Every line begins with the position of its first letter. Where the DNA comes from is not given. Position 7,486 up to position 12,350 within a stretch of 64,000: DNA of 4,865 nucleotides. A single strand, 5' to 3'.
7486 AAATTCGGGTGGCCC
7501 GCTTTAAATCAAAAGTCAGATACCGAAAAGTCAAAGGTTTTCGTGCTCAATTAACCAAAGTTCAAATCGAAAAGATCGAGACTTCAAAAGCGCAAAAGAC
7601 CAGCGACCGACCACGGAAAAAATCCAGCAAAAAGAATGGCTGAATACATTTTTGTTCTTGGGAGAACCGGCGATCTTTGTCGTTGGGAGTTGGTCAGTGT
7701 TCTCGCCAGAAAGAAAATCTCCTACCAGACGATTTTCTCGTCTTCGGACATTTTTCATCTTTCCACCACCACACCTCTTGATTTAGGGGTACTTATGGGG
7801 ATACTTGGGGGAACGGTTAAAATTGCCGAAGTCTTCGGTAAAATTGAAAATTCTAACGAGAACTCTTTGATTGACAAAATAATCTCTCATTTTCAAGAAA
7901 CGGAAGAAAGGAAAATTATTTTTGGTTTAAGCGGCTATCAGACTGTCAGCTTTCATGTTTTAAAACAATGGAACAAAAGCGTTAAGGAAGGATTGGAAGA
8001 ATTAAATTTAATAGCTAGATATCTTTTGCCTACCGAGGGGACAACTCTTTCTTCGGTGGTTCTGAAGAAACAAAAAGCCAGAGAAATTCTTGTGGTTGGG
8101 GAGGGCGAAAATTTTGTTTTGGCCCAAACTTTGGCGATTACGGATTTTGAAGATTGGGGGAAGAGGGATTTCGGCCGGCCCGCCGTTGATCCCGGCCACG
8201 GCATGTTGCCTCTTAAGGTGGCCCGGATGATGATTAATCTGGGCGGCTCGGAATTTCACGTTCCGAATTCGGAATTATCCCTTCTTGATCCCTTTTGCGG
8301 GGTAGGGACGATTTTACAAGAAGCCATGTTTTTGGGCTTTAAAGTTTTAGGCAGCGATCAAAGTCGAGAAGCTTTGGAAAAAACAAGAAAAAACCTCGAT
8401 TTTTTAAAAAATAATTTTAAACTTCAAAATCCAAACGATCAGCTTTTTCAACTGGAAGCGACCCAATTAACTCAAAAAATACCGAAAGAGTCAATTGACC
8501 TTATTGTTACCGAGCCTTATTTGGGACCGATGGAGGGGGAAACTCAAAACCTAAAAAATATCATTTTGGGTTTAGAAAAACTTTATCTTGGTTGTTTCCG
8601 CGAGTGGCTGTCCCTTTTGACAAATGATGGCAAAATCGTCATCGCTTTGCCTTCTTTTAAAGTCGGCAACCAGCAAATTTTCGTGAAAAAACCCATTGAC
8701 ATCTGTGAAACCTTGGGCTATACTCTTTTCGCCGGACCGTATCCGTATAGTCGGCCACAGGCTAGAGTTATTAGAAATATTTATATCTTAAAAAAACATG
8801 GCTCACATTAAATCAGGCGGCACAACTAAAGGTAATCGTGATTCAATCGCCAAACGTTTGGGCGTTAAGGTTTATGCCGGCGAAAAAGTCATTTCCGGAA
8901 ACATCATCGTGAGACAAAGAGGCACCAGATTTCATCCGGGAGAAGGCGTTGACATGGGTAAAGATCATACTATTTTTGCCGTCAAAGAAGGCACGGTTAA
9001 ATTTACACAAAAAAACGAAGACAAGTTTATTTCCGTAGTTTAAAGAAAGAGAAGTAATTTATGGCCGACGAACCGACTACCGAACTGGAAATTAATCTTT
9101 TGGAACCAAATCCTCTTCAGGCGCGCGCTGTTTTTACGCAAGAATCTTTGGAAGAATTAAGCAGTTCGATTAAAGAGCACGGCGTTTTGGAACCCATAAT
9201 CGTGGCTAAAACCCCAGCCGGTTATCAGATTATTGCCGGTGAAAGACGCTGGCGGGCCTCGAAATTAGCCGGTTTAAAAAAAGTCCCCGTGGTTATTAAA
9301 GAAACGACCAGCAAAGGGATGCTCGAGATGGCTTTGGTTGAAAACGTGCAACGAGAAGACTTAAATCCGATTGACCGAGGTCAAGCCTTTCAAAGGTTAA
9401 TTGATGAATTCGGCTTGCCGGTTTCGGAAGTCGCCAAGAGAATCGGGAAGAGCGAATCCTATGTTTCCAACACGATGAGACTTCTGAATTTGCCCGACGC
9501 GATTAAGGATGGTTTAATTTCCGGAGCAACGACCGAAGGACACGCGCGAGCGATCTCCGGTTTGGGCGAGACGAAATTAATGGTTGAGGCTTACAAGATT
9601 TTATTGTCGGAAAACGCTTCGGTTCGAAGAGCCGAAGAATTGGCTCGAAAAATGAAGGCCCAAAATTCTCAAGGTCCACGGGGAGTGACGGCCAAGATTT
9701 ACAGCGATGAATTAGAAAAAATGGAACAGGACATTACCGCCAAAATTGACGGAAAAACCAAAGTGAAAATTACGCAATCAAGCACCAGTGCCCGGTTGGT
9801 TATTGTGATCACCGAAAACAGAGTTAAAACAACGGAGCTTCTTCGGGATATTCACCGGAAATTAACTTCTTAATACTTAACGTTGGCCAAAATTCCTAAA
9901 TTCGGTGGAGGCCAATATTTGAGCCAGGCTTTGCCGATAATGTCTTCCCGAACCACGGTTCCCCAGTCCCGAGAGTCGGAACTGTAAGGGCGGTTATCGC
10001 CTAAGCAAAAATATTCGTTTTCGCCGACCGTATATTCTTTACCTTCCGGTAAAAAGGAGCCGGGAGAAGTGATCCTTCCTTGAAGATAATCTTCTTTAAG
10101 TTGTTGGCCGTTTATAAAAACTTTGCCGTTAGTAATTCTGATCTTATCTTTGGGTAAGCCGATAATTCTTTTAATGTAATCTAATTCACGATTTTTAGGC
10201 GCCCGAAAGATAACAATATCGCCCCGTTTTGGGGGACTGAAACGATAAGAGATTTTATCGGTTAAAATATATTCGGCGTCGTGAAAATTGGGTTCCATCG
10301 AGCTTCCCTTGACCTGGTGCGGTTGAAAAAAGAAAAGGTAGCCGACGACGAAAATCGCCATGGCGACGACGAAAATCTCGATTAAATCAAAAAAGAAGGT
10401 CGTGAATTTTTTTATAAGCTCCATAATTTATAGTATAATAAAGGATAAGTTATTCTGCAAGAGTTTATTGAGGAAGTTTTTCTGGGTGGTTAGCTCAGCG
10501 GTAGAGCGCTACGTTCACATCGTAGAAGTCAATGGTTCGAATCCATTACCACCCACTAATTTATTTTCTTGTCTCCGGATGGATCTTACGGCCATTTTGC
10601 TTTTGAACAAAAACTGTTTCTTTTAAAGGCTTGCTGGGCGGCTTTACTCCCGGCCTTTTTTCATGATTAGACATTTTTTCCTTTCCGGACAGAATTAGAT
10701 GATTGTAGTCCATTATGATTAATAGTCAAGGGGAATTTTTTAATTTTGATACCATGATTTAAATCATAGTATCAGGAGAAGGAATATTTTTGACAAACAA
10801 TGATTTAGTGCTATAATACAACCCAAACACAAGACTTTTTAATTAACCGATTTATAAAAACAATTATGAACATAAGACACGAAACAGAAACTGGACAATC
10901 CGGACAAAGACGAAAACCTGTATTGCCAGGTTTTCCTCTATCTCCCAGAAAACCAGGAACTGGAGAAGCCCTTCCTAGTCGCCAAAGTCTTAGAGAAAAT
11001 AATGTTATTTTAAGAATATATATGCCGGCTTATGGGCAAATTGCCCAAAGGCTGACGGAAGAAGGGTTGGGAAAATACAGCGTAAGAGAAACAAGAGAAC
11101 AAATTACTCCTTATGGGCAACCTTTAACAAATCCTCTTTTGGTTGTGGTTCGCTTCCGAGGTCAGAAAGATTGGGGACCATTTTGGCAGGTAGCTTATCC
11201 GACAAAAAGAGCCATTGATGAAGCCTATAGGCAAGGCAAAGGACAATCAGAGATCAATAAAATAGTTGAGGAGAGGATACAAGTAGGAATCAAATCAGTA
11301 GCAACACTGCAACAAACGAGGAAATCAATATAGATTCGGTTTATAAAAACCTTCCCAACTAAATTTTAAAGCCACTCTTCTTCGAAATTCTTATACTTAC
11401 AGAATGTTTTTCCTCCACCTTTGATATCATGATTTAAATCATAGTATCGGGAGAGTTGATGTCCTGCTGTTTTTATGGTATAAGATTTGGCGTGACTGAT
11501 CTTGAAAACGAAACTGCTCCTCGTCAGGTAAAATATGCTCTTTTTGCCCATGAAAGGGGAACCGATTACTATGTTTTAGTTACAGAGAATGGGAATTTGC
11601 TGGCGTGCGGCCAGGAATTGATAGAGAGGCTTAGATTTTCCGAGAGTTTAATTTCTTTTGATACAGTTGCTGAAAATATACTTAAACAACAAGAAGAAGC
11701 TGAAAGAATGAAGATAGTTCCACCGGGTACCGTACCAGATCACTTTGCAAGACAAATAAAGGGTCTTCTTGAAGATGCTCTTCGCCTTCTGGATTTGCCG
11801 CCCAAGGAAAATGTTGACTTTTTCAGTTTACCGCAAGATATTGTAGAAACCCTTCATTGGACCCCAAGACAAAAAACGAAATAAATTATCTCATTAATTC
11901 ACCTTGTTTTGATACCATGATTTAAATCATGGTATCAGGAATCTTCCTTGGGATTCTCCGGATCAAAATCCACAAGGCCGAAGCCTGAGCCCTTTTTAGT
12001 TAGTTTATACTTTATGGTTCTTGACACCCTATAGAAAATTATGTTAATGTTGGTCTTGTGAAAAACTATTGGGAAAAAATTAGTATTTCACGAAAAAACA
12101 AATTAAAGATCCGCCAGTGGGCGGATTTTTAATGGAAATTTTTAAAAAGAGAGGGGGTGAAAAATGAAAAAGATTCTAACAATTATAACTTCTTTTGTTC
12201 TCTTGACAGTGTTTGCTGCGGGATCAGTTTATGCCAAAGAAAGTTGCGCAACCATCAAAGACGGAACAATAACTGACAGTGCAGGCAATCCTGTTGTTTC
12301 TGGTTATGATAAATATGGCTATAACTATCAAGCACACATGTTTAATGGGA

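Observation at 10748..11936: Three copies of a 26-bp perfect palindrome bracket two orphan genes just downstream of tRNA-Val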

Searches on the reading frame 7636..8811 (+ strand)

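Call 10: search_protein_families(library=pfam, proteins=[window:7636-8811:+], max_evalue=0.1)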
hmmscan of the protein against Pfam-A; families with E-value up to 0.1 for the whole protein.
window:7636-8811:+ (391 aa): 9 families
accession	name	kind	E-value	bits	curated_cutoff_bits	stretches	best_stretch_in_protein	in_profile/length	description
PF01170.24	UPF0020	-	3.2e-07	30.7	22.3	1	189-329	10-166/197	RMKL-like, methyltransferase domain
PF13847.12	Methyltransf_31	-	1.1e-06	28.9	27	1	211-340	2-113/145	Methyltransferase domain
PF01555.25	N6_N4_Mtase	-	0.00054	20.4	26.7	1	215-249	184-218/221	DNA methylase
PF11599.14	AviRa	-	0.0043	17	25.7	1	187-270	26-112/232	RRNA methyltransferase AviRa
PF08242.18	Methyltransf_12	-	0.0049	18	30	1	221-292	5-71/98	Methyltransferase domain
PF03602.21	Cons_hypoth95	-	0.0059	16.7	24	1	215-294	44-121/182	Conserved hypothetical protein 95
PF13649.12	Methyltransf_25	-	0.0065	17.6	27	1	217-292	2-70/97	Methyltransferase domain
PF09445.16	Methyltransf_15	-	0.044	13.8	22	0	216-299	4-84/165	RNA cap guanine-N2 methyltransferase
PF08241.18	Methyltransf_11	-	0.061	14.4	21.2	0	218-292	2-66/95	Methyltransferase domain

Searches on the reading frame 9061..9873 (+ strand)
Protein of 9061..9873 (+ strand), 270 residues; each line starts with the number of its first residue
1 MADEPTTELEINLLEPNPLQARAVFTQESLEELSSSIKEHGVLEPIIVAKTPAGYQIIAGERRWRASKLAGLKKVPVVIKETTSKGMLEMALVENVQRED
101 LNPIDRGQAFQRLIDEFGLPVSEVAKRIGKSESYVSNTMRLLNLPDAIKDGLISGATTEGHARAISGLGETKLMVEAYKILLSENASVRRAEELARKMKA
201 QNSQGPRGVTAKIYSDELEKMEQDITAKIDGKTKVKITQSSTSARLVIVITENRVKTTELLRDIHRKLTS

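Call 10: search_protein_families(library=pfam, proteins=[window:9061-9873:+], max_evalue=0.1)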
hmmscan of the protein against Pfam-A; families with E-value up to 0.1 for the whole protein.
window:9061-9873:+ (270 aa): 6 families
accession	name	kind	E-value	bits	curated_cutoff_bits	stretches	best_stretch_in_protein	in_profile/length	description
PF02195.25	ParB_N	-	8.7e-33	112.7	26.3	1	7-97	4-95/95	ParB N-terminal domain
PF17762.8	HTH_ParB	-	8.8e-29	100.1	22.6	1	99-199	1-101/102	ParB HTH domain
PF08535.16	KorB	-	1.6e-05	25.2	22.3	1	118-152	3-37/89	KorB domain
PF13384.12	HTH_23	-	0.00043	20.5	24.6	1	105-140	6-39/50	Homeodomain-like domain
PF01381.28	HTH_3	-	0.045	14.2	23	0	113-137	4-28/55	Helix-turn-helix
PF16283.10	DUF4929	-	0.079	12.3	28.3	0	216-269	161-214/374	Domain of unknown function (DUF4929)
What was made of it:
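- ParB (9061-9873) is adjacent (call 10).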

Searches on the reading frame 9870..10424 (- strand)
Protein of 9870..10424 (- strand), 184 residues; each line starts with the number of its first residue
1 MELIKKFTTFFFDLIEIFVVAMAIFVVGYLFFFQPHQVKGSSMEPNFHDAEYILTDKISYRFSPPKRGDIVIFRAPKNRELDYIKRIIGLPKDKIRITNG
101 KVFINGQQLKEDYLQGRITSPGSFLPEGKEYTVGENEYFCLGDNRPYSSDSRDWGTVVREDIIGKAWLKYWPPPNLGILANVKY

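Call 10: search_protein_families(library=pfam, proteins=[window:9870-10424:-], max_evalue=0.1)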
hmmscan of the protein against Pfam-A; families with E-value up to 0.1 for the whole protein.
window:9870-10424:- (184 aa): 2 families
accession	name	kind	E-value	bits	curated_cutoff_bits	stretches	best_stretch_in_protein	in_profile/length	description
PF10502.14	Peptidase_S26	-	5.3e-49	166.8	22.9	1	13-171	3-168/168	Signal peptidase, peptidase S26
PF00717.28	Peptidase_S24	-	0.00025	21.2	23.3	1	37-97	39-91/116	Peptidase S24-like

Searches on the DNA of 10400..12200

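Call 36: search_rna_families(source=window, start=10400, end=12200, threshold=evalue, max_evalue=5)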
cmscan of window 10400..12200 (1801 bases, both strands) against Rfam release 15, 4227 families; matches with E-value up to 5: 13.
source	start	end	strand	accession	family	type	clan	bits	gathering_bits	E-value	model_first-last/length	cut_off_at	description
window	10484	10555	+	RF00005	tRNA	Gene; tRNA;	CL00001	71.3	29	3.8e-15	1-71/71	no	tRNA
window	10484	10556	-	RF04354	Plastid-ycf2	Cis-reg;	-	31.5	65.7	0.00039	1-75/75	no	Plastid-ycf2 5UTR RNA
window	12059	12130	+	RF01393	isrJ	Gene; sRNA;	-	27.9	37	0.014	1-75/75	no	isrJ Hfq binding RNA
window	12054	12132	+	RF02607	AbsR25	Gene; sRNA;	-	25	47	0.13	1-164/164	no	Acinetobacter sRNA 25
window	11375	11462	+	RF01163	snoR64a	Gene; snRNA; snoRNA; CD-box;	-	23.8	45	0.42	1-77/77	no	Small nucleolar RNA snoR64a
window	12033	12133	+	RF00514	His_leader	Cis-reg; leader;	-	21.2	49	1.2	1-126/126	no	Histidine operon leader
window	12067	12138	+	RF02845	Ref1C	Gene; sRNA;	-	21.1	90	4.3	1-131/131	no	Enterococcus sRNA 1C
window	10850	10943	-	RF01577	RNase_P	Gene; ribozyme;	CL00002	20.3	100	1.8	70-168/626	no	Plasmodium RNase_P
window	12051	12132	+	RF00512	Leu_leader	Cis-reg; leader;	-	17.7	50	1.5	1-148/148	no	Leucine operon leader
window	10914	10983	-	RF00215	Tombus_3_III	Cis-reg;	-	16.5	35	2.9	1-70/70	no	Tombus virus defective interfering (DI) RNA region 3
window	10414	10457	+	RF00165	Corona_pk3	Cis-reg;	CL00117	16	35.6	4.2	19-61/61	no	Coronavirus 3' UTR pseudoknot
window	11899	11948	+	RF03354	mir-459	Gene; miRNA;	-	15.6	62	4.7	1-81/81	no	mir-459 microRNA precursor family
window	10733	10774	+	RF01494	rliD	Gene; antisense;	-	11.9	50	2.4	30-71/327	no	Listeria sRNA rliD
